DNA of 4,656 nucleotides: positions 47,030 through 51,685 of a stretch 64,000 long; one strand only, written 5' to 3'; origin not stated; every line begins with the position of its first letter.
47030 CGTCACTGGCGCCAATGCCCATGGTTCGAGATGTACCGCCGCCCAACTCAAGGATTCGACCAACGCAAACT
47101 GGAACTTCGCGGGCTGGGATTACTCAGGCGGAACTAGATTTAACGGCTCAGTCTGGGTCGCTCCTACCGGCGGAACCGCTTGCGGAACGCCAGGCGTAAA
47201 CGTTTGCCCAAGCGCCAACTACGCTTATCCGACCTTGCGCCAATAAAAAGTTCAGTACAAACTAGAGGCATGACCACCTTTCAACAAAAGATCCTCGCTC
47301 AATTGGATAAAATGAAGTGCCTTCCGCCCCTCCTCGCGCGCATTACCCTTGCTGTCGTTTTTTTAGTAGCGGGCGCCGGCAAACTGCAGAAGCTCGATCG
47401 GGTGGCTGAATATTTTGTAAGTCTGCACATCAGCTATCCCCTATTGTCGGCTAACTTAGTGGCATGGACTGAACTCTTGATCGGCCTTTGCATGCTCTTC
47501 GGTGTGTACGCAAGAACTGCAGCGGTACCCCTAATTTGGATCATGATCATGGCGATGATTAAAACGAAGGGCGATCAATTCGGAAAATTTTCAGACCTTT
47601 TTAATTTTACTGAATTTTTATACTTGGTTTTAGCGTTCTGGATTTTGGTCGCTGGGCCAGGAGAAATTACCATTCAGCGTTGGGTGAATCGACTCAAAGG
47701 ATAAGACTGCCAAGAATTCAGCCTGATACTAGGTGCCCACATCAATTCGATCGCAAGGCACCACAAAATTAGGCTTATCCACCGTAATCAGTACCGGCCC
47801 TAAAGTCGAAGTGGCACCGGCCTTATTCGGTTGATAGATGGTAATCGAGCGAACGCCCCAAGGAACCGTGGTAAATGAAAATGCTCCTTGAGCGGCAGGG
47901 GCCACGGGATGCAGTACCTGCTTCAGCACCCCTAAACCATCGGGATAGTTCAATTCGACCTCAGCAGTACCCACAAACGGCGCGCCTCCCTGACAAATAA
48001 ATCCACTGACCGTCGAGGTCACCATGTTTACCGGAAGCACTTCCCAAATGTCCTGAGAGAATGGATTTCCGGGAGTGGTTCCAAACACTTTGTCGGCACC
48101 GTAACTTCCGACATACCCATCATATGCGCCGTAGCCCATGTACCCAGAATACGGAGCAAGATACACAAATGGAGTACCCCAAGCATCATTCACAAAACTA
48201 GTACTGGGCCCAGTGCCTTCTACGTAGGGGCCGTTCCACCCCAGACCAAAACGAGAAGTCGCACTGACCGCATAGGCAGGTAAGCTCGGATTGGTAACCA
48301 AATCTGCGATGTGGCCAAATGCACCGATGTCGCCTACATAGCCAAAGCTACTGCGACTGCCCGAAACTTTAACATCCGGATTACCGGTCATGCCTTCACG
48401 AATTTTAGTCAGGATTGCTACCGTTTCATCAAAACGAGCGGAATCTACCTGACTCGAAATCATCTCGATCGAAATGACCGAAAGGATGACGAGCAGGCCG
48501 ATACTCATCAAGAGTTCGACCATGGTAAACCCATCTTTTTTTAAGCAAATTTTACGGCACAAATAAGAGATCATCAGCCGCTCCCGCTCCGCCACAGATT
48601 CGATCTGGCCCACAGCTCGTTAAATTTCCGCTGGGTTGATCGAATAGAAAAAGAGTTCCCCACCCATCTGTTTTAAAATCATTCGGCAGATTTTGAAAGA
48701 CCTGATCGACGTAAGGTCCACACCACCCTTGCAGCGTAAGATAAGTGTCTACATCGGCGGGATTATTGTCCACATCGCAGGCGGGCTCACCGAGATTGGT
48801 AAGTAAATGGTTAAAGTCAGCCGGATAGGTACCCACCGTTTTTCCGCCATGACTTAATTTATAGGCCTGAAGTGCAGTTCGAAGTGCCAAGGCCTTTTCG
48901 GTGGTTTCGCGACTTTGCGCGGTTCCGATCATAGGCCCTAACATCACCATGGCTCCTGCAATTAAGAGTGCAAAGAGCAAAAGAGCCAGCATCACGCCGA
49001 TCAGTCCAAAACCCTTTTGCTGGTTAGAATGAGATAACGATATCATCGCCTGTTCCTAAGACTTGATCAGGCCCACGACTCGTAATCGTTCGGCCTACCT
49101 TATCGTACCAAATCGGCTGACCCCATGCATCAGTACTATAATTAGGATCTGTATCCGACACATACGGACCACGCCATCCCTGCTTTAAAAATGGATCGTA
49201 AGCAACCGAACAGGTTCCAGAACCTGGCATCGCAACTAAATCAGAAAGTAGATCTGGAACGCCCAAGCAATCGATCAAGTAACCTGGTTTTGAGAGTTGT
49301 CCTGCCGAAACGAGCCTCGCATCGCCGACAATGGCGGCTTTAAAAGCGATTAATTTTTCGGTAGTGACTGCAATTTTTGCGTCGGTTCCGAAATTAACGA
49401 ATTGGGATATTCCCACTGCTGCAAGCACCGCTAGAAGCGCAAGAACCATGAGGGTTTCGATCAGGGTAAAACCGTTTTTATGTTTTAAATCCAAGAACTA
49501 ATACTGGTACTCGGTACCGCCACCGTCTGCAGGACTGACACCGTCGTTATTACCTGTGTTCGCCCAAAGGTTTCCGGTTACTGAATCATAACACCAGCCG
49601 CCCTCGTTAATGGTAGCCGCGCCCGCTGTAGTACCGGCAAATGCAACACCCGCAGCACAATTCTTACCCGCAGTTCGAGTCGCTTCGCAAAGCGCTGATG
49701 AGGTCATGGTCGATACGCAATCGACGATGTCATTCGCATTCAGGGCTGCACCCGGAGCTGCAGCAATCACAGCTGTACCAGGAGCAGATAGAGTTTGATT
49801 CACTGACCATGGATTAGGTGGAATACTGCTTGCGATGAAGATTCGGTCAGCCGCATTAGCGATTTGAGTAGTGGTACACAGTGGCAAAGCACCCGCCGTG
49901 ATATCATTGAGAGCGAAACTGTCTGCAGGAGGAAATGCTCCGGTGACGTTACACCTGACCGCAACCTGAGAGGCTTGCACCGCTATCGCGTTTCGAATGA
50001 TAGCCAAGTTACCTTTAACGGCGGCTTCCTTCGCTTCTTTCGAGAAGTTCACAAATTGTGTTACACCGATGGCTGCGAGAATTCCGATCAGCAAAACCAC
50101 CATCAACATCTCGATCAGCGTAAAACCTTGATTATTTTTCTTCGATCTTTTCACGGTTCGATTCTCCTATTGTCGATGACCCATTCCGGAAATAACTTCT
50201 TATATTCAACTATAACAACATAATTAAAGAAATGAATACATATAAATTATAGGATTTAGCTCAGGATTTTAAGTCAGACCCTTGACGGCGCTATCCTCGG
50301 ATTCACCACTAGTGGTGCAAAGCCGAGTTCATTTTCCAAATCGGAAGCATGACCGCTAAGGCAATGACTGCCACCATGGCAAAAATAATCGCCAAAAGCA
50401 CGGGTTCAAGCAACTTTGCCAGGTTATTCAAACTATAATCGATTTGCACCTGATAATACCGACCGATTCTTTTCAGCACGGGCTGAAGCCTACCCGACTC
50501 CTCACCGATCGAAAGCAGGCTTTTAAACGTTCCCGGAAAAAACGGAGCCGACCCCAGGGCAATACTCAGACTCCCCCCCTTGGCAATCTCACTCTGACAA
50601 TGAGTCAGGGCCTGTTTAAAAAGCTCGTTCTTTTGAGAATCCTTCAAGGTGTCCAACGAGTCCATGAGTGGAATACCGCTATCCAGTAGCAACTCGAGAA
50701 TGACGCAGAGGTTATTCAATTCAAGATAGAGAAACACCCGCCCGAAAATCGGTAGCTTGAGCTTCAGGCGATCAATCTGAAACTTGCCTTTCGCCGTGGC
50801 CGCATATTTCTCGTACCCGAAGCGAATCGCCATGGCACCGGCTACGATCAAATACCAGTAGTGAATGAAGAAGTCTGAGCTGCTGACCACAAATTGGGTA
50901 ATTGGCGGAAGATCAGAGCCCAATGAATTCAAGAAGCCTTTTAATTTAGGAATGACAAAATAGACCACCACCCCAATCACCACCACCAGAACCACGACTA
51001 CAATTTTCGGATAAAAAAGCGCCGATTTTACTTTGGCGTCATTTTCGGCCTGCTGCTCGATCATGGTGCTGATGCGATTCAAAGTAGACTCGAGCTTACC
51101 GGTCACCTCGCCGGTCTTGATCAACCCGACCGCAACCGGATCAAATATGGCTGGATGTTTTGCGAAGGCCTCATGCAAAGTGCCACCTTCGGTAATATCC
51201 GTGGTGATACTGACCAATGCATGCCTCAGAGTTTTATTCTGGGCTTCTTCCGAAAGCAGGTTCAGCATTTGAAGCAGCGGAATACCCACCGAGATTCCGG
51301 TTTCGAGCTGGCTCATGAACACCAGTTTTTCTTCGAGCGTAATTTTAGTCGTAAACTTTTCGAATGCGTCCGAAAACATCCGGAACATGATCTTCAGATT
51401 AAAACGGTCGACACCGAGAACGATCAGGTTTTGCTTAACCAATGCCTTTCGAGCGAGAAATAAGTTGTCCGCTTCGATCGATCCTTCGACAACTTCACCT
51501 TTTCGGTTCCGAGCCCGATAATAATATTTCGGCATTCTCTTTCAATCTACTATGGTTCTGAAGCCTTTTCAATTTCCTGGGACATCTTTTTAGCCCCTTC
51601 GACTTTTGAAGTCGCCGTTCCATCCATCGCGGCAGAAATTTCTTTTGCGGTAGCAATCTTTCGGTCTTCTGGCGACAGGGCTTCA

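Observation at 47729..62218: Complete MSHA-like type IV pilus / T2SS-like apparatus with unusual accessory set, physically coupled to the giant adhesin gene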

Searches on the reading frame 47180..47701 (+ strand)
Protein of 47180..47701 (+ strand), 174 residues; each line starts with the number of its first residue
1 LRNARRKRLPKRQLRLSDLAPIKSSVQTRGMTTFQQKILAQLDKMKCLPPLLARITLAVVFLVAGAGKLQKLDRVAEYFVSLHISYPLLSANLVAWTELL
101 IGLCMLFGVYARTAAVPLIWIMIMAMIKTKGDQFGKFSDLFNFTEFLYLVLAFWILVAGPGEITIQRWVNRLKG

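Call 5: search_protein_families(library=pfam, proteins=[window:47180-47701:+], max_evalue=0.01)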
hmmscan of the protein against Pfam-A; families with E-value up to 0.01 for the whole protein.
window:47180-47701:+ (174 aa): 3 families
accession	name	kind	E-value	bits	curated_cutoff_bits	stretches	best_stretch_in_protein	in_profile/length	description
PF07681.17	DoxX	-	1.2e-16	61.5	23.6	1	51-127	3-81/85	DoxX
PF07291.16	MauE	-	1.4e-05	25.8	27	1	51-124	6-82/128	Methylamine utilisation protein MauE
PF14387.11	DUF4418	-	0.0026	18.5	27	1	42-127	27-108/117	Domain of unknown function (DUF4418)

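Call 7: search_protein_families(library=ncbifam, proteins=[window:47180-47701:+], max_evalue=0.01)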
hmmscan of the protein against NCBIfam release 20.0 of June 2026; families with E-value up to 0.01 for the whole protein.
window:47180-47701:+ (174 aa): 2 families
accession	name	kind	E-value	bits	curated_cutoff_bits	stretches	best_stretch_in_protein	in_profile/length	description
NF050144.1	matur_HvfX_fam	equivalog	8.5e-14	52.1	80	1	48-128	2-86/165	HvfX family Cu-binding RiPP maturation protein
NF045576.1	BT_3928_fam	equivalog_domain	3.1e-05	23.3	250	1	52-125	4-85/358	BT_3928 family protein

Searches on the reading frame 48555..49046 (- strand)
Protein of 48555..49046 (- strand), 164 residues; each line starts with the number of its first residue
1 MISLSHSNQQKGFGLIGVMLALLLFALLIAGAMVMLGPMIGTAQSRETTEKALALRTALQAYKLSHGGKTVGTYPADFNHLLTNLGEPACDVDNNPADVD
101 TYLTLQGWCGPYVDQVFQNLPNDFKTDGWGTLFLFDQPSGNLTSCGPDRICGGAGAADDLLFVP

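Call 4: search_protein_families(library=pfam, proteins=[window:48555-49046:-], max_evalue=0.01)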
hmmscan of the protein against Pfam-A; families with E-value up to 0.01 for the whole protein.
window:48555-49046:- (164 aa): 2 families
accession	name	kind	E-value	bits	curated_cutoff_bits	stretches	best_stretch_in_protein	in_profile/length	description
PF07963.17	N_methyl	-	3.7e-05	23.5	21.2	1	8-33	2-27/27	Prokaryotic N-terminal methylation motif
PF08334.16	T2SSG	-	0.0019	18.7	21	0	41-160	7-105/108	Type II secretion system (T2SS), protein G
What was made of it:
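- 48552..49046 (-): Minor pseudopilin without Glu5 (mature N-terminus FGLIG). Candidate tip or initiating subunit, as for GspK/PilX. N_methyl, 23.5 bits (call 4).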

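Call 6: search_protein_families(library=ncbifam, proteins=[window:48555-49046:-], max_evalue=0.01)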
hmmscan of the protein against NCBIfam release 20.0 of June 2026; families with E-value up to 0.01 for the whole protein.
window:48555-49046:- (164 aa): 3 families
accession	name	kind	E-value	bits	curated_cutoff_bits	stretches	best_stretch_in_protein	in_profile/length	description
TIGR01710.1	typeII_sec_gspG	equivalog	1.9e-07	31.2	88.85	1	11-160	1-130/134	type II secretion system major pseudopilin GspG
TIGR01708.2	typeII_sec_gspH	equivalog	0.0018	18.3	80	1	10-63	1-51/169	type II secretion system minor pseudopilin GspH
NF041013.1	T4P_ComGE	equivalog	0.0046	17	49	1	9-67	2-61/83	competence type IV pilus minor pilin ComGE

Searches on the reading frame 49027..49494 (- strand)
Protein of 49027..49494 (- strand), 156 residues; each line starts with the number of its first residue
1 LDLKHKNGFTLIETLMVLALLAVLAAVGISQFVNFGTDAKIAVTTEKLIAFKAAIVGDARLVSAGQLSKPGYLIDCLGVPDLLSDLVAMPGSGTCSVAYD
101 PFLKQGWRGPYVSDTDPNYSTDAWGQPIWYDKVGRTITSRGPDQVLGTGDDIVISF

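Call 4: search_protein_families(library=pfam, proteins=[window:49027-49494:-], max_evalue=0.01)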
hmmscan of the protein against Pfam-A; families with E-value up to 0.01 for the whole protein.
window:49027-49494:- (156 aa): 2 families
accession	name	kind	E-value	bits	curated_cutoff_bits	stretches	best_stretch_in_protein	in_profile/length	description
PF07963.17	N_methyl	-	4.6e-07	29.6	21.2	1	4-27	2-25/27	Prokaryotic N-terminal methylation motif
PF08334.16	T2SSG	-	0.0072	16.8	21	0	104-150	52-100/108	Type II secretion system (T2SS), protein G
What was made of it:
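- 49024..49494 (-): GspG-like pseudopilin of 156 aa. It is the best-conserved pilin and shares the alpha-1 N-terminus with the two major-pilin-like proteins. N_methyl, 29.6 bits (call 4).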

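Call 6: search_protein_families(library=ncbifam, proteins=[window:49027-49494:-], max_evalue=0.01)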
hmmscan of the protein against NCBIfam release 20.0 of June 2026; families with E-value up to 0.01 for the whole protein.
window:49027-49494:- (156 aa): 8 families
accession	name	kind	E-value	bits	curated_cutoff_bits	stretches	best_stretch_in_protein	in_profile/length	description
TIGR02532.1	IV_pilin_GFxxxE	domain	3.4e-07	29.8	16.3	1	7-28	2-23/24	prepilin-type N-terminal cleavage/methylation domain-containing protein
NF007800.0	PRK10506.1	equivalog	7.1e-07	29.2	158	1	3-59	5-61/163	prepilin peptidase-dependent protein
NF007862.0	PRK10574.1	equivalog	3e-06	27.4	138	1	4-55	2-53/145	prepilin peptidase-dependent pilin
TIGR01710.1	typeII_sec_gspG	equivalog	6.5e-06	26.2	88.85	1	8-55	2-49/134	type II secretion system major pseudopilin GspG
NF041775.1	typeIV_PilA_Myxo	equivalog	2.1e-05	24.6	400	1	6-50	10-54/214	type IV pilin protein PilA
NF041013.1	T4P_ComGE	equivalog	8.2e-05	22.6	49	1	4-35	1-32/83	competence type IV pilus minor pilin ComGE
TIGR01708.2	typeII_sec_gspH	equivalog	0.0015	18.6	80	1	7-52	2-47/169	type II secretion system minor pseudopilin GspH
NF040982.1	ComGD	equivalog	0.0046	17.4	70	1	6-28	1-23/139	competence type IV pilus minor pilin ComGD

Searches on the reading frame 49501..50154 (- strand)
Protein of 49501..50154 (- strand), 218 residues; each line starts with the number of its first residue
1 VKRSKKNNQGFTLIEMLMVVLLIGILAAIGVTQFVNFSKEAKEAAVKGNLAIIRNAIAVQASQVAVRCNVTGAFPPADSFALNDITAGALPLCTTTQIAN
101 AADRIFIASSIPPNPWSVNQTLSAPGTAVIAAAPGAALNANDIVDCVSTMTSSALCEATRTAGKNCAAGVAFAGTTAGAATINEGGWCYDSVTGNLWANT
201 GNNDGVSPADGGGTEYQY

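Call 4: search_protein_families(library=pfam, proteins=[window:49501-50154:-], max_evalue=0.01)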
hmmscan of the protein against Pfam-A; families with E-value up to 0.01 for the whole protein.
window:49501-50154:- (218 aa): 1 family
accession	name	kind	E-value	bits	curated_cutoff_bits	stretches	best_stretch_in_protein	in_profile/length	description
PF07963.17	N_methyl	-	3.4e-08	33.1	21.2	1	5-29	1-25/27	Prokaryotic N-terminal methylation motif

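Call 6: search_protein_families(library=ncbifam, proteins=[window:49501-50154:-], max_evalue=0.01)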
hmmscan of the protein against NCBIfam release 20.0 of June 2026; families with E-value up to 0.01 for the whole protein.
window:49501-50154:- (218 aa): 11 families
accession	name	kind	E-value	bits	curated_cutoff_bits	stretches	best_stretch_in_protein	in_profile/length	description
NF041775.1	typeIV_PilA_Myxo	equivalog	5.5e-10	39.6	400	1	3-165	5-169/214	type IV pilin protein PilA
TIGR01710.1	typeII_sec_gspG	equivalog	1.8e-08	34.5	88.85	1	9-58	1-50/134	type II secretion system major pseudopilin GspG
TIGR02532.1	IV_pilin_GFxxxE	domain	6e-08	32.2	16.3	1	9-30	2-23/24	prepilin-type N-terminal cleavage/methylation domain-containing protein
TIGR01708.2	typeII_sec_gspH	equivalog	1.2e-06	28.7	80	1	9-45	2-40/169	type II secretion system minor pseudopilin GspH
NF040999.1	pilin_ComGC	equivalog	1.8e-06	28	75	1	9-54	2-44/84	competence type IV pilus major pilin ComGC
NF007800.0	PRK10506.1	equivalog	4.8e-06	26.5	158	1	2-42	2-42/163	prepilin peptidase-dependent protein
NF007862.0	PRK10574.1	equivalog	7.5e-06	26.1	138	1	6-44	2-40/145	prepilin peptidase-dependent pilin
NF041013.1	T4P_ComGE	equivalog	0.00024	21.1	49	1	6-44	1-39/83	competence type IV pilus minor pilin ComGE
NF040982.1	ComGD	equivalog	0.00063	20.2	70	1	9-40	2-32/139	competence type IV pilus minor pilin ComGD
TIGR02523.1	type_IV_pilV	equivalog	0.0019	18.7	52.2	1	9-51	2-47/139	type IV pilus modification protein PilV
TIGR02596.1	TIGR02596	subfamily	0.0094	16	70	0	11-69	1-55/196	Verru_Chthon cassette protein D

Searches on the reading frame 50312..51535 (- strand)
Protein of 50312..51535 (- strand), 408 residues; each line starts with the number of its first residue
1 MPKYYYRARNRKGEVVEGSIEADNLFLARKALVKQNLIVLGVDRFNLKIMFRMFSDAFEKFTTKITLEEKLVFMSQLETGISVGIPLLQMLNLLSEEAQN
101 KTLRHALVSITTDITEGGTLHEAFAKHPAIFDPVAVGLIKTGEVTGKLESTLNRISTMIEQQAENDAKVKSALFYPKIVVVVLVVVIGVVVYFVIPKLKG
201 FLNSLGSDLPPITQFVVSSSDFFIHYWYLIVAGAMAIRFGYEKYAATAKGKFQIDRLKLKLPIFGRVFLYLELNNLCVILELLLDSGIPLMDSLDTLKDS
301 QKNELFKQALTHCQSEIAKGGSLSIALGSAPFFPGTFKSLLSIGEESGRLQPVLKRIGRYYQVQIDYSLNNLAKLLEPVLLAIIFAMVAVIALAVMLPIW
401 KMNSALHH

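Call 4: search_protein_families(library=pfam, proteins=[window:50312-51535:-], max_evalue=0.01)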
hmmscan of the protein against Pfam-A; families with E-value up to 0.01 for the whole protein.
window:50312-51535:- (408 aa): 1 family
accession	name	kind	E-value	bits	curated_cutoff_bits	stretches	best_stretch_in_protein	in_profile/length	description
PF00482.28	T2SSF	-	3.4e-53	179.3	25.2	2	73-196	1-125/125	Type II secretion system (T2SS), protein F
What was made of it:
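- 50309..51535 (-): PilC/GspF inner-membrane platform protein. T2SSF, E=3e-53 (call 4).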

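Call 6: search_protein_families(library=ncbifam, proteins=[window:50312-51535:-], max_evalue=0.01)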
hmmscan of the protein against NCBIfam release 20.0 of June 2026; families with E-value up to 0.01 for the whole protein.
window:50312-51535:- (408 aa): 6 families
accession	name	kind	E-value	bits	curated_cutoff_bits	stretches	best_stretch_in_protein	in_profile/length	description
TIGR02120.1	GspF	equivalog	1.4e-85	287.9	424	1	4-405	1-400/401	type II secretion system inner membrane protein GspF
NF052607.1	T4PiliAsmPilCThrm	equivalog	4e-82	276.5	700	1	1-406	1-404/406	type IV pilus assembly protein PilC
NF007861.0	PRK10573.1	equivalog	1.7e-70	238.1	401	1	17-406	15-398/401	protein transport protein HofC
NF052606.1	T4PiliAsmPilCMyx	equivalog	6.6e-69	232.8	700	1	2-406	20-418/419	type IV pilus assembly protein PilC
NF047826.1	T3SSXpsF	equivalog_domain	1.6e-48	165.5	650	1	1-406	1-404/405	type II secretion system protein XpsF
NF041012.2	T4P_ComGB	equivalog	1.8e-37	129.4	240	1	70-402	3-330/332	competence type IV pilus assembly protein ComGB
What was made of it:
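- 50309..51535 (-): GspF 288 bits and PilC 276 bits, both below their cut-offs (call 6).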
